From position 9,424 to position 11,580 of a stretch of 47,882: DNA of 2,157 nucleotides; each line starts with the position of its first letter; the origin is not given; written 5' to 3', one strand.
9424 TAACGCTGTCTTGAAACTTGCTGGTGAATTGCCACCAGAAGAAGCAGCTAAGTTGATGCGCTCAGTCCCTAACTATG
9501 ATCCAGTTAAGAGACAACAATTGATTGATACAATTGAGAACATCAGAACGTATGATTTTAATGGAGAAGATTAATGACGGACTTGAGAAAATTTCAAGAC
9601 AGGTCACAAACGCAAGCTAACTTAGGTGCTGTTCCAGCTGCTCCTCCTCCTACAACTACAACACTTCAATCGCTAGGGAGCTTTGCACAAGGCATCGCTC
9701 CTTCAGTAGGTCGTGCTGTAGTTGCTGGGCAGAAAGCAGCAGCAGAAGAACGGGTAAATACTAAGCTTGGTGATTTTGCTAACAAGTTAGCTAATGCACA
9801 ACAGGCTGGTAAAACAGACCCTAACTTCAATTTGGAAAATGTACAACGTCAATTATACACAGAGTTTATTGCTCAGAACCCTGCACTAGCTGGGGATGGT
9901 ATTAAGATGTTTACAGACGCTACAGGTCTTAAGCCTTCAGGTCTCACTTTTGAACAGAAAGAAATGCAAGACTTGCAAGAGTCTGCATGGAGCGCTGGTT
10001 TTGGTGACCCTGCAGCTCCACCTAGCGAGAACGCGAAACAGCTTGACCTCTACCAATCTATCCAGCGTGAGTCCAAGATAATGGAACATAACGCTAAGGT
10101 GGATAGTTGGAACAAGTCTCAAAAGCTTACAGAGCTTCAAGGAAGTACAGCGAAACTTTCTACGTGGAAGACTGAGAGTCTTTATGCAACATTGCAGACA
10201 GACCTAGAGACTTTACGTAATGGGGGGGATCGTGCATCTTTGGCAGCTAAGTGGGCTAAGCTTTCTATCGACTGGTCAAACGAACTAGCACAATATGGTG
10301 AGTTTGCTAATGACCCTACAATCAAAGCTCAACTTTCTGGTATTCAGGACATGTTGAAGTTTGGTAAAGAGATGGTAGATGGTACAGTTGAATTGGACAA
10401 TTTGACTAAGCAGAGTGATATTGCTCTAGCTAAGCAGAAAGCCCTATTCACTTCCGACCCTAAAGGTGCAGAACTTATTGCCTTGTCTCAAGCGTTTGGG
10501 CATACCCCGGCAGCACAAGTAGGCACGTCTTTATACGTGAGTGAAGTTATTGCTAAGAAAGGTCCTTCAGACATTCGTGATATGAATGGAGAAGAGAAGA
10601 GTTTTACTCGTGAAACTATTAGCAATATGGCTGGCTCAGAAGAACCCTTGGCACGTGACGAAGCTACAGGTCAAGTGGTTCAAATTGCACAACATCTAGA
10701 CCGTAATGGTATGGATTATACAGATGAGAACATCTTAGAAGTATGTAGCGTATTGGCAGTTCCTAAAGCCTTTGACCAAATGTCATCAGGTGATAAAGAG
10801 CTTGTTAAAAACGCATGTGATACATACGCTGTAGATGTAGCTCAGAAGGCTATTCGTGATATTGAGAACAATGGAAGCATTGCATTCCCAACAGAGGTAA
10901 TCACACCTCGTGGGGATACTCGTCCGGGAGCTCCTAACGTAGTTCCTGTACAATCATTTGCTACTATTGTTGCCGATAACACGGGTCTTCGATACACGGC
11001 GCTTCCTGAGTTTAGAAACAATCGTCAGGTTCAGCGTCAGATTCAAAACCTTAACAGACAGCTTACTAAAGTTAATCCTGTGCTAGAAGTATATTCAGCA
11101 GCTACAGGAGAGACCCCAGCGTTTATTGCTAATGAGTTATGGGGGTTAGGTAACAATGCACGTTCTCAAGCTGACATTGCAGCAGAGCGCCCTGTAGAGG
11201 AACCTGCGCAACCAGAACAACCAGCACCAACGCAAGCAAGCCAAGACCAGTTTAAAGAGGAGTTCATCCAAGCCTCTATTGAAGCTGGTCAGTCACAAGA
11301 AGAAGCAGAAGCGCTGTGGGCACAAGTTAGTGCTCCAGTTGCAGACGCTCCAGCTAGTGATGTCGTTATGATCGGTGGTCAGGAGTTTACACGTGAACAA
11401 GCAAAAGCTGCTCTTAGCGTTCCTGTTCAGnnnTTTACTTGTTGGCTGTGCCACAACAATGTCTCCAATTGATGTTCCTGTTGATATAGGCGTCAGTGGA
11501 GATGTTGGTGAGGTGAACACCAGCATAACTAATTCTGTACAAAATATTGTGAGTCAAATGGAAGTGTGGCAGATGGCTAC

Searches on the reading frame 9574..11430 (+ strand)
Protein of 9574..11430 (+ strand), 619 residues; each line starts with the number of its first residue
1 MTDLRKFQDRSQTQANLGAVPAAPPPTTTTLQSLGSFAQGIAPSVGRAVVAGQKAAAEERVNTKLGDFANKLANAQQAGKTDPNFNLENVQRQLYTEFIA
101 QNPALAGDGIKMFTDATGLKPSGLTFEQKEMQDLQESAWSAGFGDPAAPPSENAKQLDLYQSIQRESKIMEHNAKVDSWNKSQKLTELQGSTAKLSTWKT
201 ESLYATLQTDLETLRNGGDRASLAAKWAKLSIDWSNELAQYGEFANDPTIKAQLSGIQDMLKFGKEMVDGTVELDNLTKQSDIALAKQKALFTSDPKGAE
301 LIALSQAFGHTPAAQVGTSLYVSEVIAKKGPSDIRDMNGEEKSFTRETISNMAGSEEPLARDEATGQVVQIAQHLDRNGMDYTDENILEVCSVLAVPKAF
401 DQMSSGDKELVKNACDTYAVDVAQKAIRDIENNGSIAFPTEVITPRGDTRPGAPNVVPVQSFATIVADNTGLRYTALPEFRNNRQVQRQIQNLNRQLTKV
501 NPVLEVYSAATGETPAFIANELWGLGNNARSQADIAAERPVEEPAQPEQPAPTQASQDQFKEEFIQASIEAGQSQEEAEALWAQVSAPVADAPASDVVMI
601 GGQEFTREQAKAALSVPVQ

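Call 73: search_protein_families(library=phrogs, proteins=[window:9574-11430:+], max_evalue=0.001)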
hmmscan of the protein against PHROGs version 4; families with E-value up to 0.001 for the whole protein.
window:9574-11430:+ (619 aa): 1 family
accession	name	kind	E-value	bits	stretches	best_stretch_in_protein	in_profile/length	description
phrog_18587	-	unknown function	1.3e-08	35.3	1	28-175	28-183/592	-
